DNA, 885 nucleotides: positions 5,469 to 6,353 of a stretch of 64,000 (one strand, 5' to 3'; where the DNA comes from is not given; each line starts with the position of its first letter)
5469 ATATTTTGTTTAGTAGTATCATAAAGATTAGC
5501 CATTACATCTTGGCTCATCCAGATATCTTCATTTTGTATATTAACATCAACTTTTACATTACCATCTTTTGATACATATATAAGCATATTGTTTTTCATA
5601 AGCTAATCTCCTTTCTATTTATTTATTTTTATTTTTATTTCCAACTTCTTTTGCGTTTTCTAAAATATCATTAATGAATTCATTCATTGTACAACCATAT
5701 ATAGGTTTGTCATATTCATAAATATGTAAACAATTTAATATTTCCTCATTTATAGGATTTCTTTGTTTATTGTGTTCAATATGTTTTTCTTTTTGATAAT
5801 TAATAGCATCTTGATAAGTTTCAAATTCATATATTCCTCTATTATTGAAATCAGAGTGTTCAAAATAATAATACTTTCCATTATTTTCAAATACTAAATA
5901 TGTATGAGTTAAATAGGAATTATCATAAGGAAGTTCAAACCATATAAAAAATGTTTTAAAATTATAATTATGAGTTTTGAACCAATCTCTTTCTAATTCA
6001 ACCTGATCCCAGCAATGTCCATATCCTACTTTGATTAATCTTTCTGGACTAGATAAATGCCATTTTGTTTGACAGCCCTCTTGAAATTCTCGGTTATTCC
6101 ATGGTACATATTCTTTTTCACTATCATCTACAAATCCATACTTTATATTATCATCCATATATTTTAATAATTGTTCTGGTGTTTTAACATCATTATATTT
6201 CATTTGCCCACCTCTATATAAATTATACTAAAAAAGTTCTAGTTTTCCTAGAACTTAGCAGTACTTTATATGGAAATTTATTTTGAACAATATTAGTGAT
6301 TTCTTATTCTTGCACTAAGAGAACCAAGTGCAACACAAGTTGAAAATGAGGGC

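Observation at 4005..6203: Three-gene cargo module: unknown 194-aa (H/C motif) - RhuM-family - unknown 182-aa, co-directional inside the mobile element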

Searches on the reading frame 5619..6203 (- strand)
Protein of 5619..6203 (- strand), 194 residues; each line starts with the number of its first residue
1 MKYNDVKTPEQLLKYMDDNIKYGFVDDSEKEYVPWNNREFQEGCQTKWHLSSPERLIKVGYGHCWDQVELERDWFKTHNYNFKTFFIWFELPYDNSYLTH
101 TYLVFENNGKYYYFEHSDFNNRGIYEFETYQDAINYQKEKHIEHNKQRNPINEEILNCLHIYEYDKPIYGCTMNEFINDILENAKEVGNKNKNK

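Call 3: search_protein_families(library=pfam, proteins=[window:5619-6203:-], max_evalue=1)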
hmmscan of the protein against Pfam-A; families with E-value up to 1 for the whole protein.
window:5619-6203:- (194 aa): 1 family
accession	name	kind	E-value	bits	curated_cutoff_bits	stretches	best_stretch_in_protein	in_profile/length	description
PF04473.18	DUF553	-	0.00028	20.8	20.5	1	4-132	14-126/140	Transglutaminase-like domain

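Call 4: search_protein_families(library=padloc, proteins=[window:5619-6203:-], max_evalue=1)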
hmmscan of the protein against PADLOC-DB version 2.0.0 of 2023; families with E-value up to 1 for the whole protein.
window:5619-6203:- (194 aa): 0 families

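Call 5: search_protein_families(library=ncbifam, proteins=[window:5619-6203:-], max_evalue=1)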
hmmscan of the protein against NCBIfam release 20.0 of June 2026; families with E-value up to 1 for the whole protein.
window:5619-6203:- (194 aa): 0 families

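Call 6: search_protein_families(library=phrogs, proteins=[window:5619-6203:-], max_evalue=1)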
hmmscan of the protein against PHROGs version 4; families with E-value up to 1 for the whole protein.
window:5619-6203:- (194 aa): 1 family
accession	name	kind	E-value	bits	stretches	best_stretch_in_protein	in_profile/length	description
phrog_32283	-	unknown function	0.28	11.6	1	130-168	62-100/317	-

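Call 10: find_homologous_proteins(query=window:5619-6203:-)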
Query window:5619-6203:- (194 aa): 150 proteins with E <= 0.001 among 160 candidates; the best 120 are listed.
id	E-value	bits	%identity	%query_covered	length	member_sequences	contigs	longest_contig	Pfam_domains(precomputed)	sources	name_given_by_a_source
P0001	1.1e-131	455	100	100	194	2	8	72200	-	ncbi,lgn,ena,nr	ncbi:MAG: hypothetical protein J6J17_00400 [Bacilli bacterium]|nr:hypothetical protein [Bacilli bact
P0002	1.2e-118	412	90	100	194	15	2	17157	-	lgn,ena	-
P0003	1.4e-114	399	89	97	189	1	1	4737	-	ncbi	-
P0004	1.5e-107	376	85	98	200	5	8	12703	-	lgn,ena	-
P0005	7.1e-104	364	80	100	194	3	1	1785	-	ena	-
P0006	2.1e-103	363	81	99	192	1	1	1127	-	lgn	-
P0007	1.4e-101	357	79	98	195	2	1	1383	-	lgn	-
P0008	4.2e-100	352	76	100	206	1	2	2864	-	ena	-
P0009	2.0e-99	350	78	98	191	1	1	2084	-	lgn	-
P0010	2.7e-97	343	78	100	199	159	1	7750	PF04473.19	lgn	-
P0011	4.7e-97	342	77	96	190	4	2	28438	-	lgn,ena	-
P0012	8.5e-97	341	78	96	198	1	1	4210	-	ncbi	-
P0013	1.3e-94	334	76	96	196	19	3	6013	-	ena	-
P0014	1.9e-93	330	76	95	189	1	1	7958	-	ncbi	-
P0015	4.6e-93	329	76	100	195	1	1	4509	-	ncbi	-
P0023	4.7e-82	293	69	100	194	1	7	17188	-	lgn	-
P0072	9.4e-58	213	50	98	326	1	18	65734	-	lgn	-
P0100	2.7e-51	192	52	94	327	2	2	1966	PF00293.35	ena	-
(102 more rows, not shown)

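Call 15: find_related_loci(query=A1, collection=genome_contigs, flank=7000)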
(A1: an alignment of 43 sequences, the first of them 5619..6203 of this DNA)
Query A1 (194 aa) in genome_contigs; peptide patterns used: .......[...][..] (x = any residue, [..] = any of these).
63 stretches matched a pattern; 60 encode a relative of the query (tblastn E <= 1e-3); 60 distinct loci.
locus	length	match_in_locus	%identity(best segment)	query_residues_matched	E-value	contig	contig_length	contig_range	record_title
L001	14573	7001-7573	82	1-191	6e-106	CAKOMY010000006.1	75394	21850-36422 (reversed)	MAG: uncultured Bacilli bacterium isolate REFINED_METABAT215_TOP10_CONTIGS_1500_ASSEMBLY_K77_MERGED__Hadza_MoBio_hadza-A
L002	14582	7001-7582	80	1-194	8e-106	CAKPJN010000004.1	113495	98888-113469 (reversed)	MAG: uncultured Bacilli bacterium isolate REFINED_METABAT215_TOP10_CONTIGS_1500_ASSEMBLY_K77_MERGED__Hadza_MoBio_hadza-E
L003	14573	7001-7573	82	1-191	3e-105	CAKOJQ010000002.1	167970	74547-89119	MAG: uncultured Bacilli bacterium isolate REFINED_METABAT215_TOP10_CONTIGS_1500_ASSEMBLY_K77_MERGED__Hadza_MoBio_C-REDO_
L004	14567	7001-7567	81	1-189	4e-103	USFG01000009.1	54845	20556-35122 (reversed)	uncultured Tenericutes bacterium isolate UMGS1661 genome assembly, contig: NODE_93_length_54845_cov_9.190235, whole geno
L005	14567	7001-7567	81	1-189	5e-103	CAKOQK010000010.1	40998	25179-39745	MAG: uncultured Bacilli bacterium isolate REFINED_METABAT215_TOP10_CONTIGS_1500_ASSEMBLY_K77_MERGED__Hadza_MoBio_hadza-E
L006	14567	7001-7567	81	1-189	5e-103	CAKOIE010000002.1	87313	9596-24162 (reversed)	MAG: uncultured Bacilli bacterium isolate REFINED_METABAT215_TOP10_CONTIGS_1500_ASSEMBLY_K77_MERGED__Hadza_MoBio_hadza-E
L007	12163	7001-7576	78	1-192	3e-99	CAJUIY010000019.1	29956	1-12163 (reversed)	MAG TPA_asm: uncultured Bacilli bacterium isolate MGBC143456 genome assembly, contig: MGBC143456.19, whole genome shotgu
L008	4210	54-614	78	1-187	3e-99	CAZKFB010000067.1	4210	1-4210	MAG TPA_asm: uncultured Muribaculaceae bacterium isolate SRP287540_co1_264 genome assembly, contig: NODE_22964_length_42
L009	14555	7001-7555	76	1-187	3e-92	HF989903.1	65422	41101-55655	Acholeplasma sp. CAG:878 genomic scaffold, scf44, whole genome shotgun sequence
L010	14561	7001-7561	72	1-187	2e-89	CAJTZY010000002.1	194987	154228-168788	MAG TPA_asm: uncultured Bacilli bacterium isolate MGBC122614 genome assembly, contig: MGBC122614.2, whole genome shotgun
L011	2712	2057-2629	65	1-191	2e-85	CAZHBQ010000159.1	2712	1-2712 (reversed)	MAG TPA_asm: uncultured Methanobacteriaceae archaeon isolate SRP222994_co1_512 genome assembly, contig: NODE_65840_lengt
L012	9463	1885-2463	62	1-193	3e-76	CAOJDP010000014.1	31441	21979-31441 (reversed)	MAG TPA_asm: uncultured Bacillales bacterium isolate SRR15604593_bin.36_metawrap_v1.3_MAG genome assembly, contig: NODE.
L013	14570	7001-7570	59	1-187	1e-70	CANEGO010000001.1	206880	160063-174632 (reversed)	MAG TPA_asm: uncultured Clostridium sp. isolate SRR18439538_bin.11_metawrap_v1.3_MAG genome assembly, contig: NODE.21_le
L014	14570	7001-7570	54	1-191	2e-64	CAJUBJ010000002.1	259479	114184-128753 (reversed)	MAG TPA_asm: uncultured Bacilli bacterium isolate MGBC127997 genome assembly, contig: MGBC127997.2, whole genome shotgun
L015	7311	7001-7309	93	1-103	3e-63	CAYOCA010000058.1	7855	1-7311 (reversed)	MAG TPA_asm: uncultured Muribaculaceae bacterium isolate SRP222994_co1_98 genome assembly, contig: NODE_19100_length_785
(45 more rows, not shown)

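Call 32: predict_structure(alignment_id=A1)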
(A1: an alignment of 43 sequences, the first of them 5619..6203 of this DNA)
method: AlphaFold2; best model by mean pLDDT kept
length: 194 residues; sequences in the alignment: 43
mean_pLDDT: 94.8   pTM: 0.90
mean pLDDT of the five models: 94.8, 94.8, 94.3, 94.3, 94.0
residues with pLDDT >= 90: 176; 70-90: 12; 50-70: 3; < 50: 3
segments of 3 or more residues with pLDDT < 50: 192-194
pLDDT, mean of each block of 10 residues (from residue 1): 98 99 97 93 96 98 98 98 97 90 98 96 97 97 94 95 97 97 88 42
secondary structure, 60 per line:
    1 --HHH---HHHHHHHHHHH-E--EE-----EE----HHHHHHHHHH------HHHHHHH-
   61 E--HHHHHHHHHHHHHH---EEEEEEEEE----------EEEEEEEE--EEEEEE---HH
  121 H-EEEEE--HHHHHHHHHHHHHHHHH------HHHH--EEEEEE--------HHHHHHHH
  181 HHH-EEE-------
elements in order: H9-19 H37-46 H53-59 H64-77 E81-89 E100-107 E110-115 E123-127 H130-146 H153-156 E159-164 H173-183 E185-187

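Call 38: fold_search(model_id=the predicted structure, library=pdb)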
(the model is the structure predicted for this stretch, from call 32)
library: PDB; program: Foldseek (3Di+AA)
matches with E <= 10: 468; with E <= 0.001: 0
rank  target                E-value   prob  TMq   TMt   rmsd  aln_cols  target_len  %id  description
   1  7pjo_AAA              1.4e-03  1.00  0.57  0.52   5.1       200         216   12  Crystal form 3 of CPR-C4: a cysteine protease from the Candidate Phyla Radiation (released 2022-07-06)
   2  7ob6_B                1.8e-03  1.00  0.59  0.54   4.9       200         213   12  CPR-C4 - a conserved novel protease from the Candidate Phyla Radiation (released 2022-04-27)
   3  7pjo_BBB              2.6e-03  1.00  0.60  0.54   4.7       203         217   11  Crystal form 3 of CPR-C4: a cysteine protease from the Candidate Phyla Radiation (released 2022-07-06)
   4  7ob7                  3.1e-03  1.00  0.45  0.42   3.0       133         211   13  CPR-C4 - novel protease from the Candidate Phyla Radiation (CPR) (released 2022-04-27)
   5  7zcw_C                3.5e-03  0.99  0.46  0.38   6.3       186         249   11  Cryo-EM structure of GMPCPP-microtubules in complex with VASH2-SVBP (released 2022-12-14)
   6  7ob6_A                9.2e-03  1.00  0.56  0.50   5.2       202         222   12  CPR-C4 - a conserved novel protease from the Candidate Phyla Radiation (released 2022-04-27)
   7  4g2b_B                1.5e-02  0.80  0.29  0.33   7.7       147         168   15  Structure of the Catalytic Domain of the Salmonella Virulence Factor SseI (released 2012-11-28)
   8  6j4o_A                2.0e-02  0.99  0.40  0.33   5.3       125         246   16  Structural basis of tubulin detyrosination by vasohibins-SVBP enzyme complex and functional implications (released 2019-05-01)
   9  2f4m_A                2.4e-02  0.94  0.32  0.22   9.3       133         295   11  The Mouse PNGase-HR23 Complex Reveals a Complete Remodulation of the Protein-Protein Interface Compared to its Yeast O (released 2006-03-07)
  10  6j4s_A                2.6e-02  0.99  0.38  0.30   3.8        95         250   18  Structural basis of tubulin detyrosination by vasohibins-SVBP enzyme complex and functional implications (released 2019-05-01)
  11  6lpg_A                2.9e-02  0.97  0.42  0.33   5.4       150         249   12  human VASH1-SVBP complex (released 2020-10-21)
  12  6j4p_A                3.1e-02  0.99  0.38  0.30   3.9        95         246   18  Structural basis of tubulin detyrosination by vasohibins-SVBP enzyme complex and functional implications (released 2019-05-01)
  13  4g2b_A                3.1e-02  0.66  0.30  0.33   9.7       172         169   15  Structure of the Catalytic Domain of the Salmonella Virulence Factor SseI (released 2012-11-28)
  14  6j8f_B                3.7e-02  0.96  0.32  0.27   4.2        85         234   16  Crystal structure of SVBP-VASH1 with peptide mimic the C-terminal of alpha-tubulin (released 2019-06-19)
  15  6jzc_A                3.7e-02  0.95  0.39  0.31   5.4       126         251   15  Structural basis of tubulin detyrosination (released 2019-07-17)
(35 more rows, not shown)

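Call 43: search_solved_structures(query=A1, max_evalue=10)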
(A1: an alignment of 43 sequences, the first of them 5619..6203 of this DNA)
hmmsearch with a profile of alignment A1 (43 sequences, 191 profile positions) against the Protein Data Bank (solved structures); distinct sequences matched with E-value up to 10: 3.
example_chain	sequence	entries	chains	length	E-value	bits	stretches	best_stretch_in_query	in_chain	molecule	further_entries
6rjn_A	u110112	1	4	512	0.53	12.9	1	91-130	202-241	Catalase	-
2xq1_A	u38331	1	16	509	0.63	12.6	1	93-127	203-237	PEROXISOMAL CATALASE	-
5od2_A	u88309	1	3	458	2.4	10.7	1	112-186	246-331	Bifunctional ADP-specific glucokinase/phosphofructokinase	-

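Call 46: find_related_loci(query=A1, collection=viral_contigs, flank=6000)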
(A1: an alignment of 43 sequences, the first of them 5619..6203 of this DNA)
Query A1 (194 aa) in viral_contigs; peptide patterns used: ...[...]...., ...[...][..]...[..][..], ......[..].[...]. (x = any residue, [..] = any of these).
599 stretches matched a pattern (row limit reached: there are more); 3 encode a relative of the query (tblastn E <= 1e-3); 3 distinct loci.
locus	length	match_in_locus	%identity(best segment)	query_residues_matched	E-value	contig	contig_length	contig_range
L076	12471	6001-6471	35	6-176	8e-24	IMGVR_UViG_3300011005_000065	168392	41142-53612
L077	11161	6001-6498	34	5-178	1e-22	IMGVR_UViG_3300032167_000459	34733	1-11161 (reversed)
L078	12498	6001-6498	34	5-178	2e-22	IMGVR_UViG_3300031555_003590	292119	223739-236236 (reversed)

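Call 52: search_protein_families(library=pfam, proteins=[P0072, P0100], max_evalue=0.1)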
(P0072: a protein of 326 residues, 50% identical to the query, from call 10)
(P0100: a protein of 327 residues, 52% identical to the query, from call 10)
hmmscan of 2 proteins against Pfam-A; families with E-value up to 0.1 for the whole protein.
P0072 (326 aa): 2 families
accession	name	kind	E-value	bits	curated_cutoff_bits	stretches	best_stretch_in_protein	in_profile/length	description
PF24074.1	DUF7366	-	0.069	13.8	27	0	145-200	3-59/78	Domain of unknown function (DUF7366)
PF08037.16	Attractin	-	0.073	13.5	25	0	276-302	7-33/55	Attractin family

P0100 (327 aa): 2 families
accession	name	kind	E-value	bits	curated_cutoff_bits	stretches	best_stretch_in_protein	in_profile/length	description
PF00293.34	NUDIX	-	1.2e-15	58.1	21.1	1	3-112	3-120/134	NUDIX domain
PF04473.18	DUF553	-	0.055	13.4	20.5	1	134-282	7-135/140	Transglutaminase-like domain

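Call 73: find_related_loci(query=window:5619-6203:-, collection=metagenome_contigs, flank=6000)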
Query window:5619-6203:- (194 aa) in metagenome_contigs; peptide patterns used: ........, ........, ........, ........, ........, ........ (x = any residue, [..] = any of these).
223 stretches matched a pattern; 4 encode a relative of the query (tblastn E <= 1e-3); 4 distinct loci.
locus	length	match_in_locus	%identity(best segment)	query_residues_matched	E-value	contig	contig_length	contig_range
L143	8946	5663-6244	90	1-194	6e-119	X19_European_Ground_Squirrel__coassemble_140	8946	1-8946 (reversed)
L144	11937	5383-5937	76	1-187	3e-93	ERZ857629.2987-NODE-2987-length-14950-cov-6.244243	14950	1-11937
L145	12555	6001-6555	76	1-187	2e-93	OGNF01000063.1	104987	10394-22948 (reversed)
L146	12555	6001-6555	76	1-187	2e-93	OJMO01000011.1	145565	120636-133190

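Call 75: find_encoding_contigs(protein=P0004, flank=6000, max_places=6)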
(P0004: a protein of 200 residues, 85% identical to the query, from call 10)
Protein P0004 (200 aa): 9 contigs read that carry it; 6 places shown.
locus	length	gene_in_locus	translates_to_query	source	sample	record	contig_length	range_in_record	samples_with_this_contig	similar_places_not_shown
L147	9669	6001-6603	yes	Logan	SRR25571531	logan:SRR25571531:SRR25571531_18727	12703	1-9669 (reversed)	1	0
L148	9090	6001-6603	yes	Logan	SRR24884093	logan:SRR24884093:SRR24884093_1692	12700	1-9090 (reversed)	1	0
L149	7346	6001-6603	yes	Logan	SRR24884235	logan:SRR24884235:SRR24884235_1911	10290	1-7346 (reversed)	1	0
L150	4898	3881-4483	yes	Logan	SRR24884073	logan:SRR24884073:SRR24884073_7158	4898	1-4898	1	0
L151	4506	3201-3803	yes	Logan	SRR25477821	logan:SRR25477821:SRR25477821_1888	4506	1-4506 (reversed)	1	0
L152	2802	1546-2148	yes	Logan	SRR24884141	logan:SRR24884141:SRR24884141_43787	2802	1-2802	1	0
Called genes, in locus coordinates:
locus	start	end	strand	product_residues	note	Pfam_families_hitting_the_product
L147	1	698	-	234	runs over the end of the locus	PF09359:VTC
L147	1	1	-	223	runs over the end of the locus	PF16316:DUF4956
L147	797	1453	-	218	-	-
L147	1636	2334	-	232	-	PF14275:DUF4362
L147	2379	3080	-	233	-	PF14285:DUF4367 (weak)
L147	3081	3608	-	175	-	PF04545:Sigma70_r4 (weak), PF08281:Sigma70_r4_2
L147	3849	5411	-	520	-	-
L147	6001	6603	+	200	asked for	-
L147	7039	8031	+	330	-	PF13379:NMT1_2, PF09084:NMT1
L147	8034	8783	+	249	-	PF00005:ABC_tran, PF13304:AAA_21 (faint)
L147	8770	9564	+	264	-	PF00528:BPD_transp_1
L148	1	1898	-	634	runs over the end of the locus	-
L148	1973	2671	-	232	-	PF14275:DUF4362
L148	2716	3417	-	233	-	-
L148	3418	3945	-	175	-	PF04545:Sigma70_r4 (weak), PF08281:Sigma70_r4_2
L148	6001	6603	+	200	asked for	-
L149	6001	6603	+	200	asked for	-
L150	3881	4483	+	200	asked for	-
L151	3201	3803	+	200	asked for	-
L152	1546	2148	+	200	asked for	-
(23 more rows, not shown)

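Call 76: find_encoding_contigs(protein=P0023, flank=6000, max_places=5)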
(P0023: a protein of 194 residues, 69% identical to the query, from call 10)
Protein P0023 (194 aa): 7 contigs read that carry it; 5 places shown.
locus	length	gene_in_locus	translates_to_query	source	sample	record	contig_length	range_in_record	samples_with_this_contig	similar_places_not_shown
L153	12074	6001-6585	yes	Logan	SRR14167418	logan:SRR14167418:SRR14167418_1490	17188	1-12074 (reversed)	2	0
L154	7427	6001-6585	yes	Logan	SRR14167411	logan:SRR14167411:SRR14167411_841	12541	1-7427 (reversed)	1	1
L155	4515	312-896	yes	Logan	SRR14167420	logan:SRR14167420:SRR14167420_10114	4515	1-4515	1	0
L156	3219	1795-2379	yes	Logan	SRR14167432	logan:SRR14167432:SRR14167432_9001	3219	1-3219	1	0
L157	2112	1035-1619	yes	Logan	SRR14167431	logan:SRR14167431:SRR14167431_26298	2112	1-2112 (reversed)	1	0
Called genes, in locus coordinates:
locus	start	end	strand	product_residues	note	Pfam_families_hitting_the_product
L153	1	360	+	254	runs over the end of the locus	PF06750:A24_N_bact, PF01478:Peptidase_A24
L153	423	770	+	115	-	PF07811:TadE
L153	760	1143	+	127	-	-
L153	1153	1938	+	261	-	PF10609:ParA, PF13614:AAA_31, PF01656:CbiA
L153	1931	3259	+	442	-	PF00437:T2SSE, PF27713:UCP018868, PF00005:ABC_tran (faint)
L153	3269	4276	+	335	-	PF00482:T2SSF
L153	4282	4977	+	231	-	PF00482:T2SSF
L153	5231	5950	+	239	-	PF20772:TACO1_YebC_N, PF01709:Transcrip_reg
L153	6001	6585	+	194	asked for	-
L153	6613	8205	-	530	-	PF00437:T2SSE, PF13173:AAA_14 (faint)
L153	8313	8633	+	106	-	PF07963:N_methyl (weak)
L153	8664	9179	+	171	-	-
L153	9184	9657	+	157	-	-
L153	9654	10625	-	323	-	PF07670:Gate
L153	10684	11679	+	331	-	PF13180:PDZ_2 (weak), PF05362:Lon_C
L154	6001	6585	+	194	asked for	-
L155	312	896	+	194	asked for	-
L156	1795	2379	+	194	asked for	-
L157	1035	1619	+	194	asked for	-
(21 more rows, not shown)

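Call 83: search_protein_families(library=pfam, proteins=[L143:7254-7877:+, L143:7906-8397:+], max_evalue=0.01)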
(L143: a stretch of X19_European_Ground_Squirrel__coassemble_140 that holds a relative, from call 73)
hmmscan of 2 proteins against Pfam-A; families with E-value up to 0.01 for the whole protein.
L143:7254-7877:+ (208 aa): 4 families
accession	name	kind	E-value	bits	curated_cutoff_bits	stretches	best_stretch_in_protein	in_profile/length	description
PF13280.12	WYL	-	3.4e-11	43.4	21.8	1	127-193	2-69/70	WYL domain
PF08279.18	HTH_11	-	8.5e-08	32.4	25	1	9-61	4-55/55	HTH domain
PF02082.26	Rrf2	-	1e-05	26.1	30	1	7-65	11-68/132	Iron-dependent Transcriptional regulator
PF08220.18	HTH_DeoR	-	0.0075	16.4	21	0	10-48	5-43/57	DeoR-like helix-turn-helix domain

L143:7906-8397:+ (164 aa): 0 families
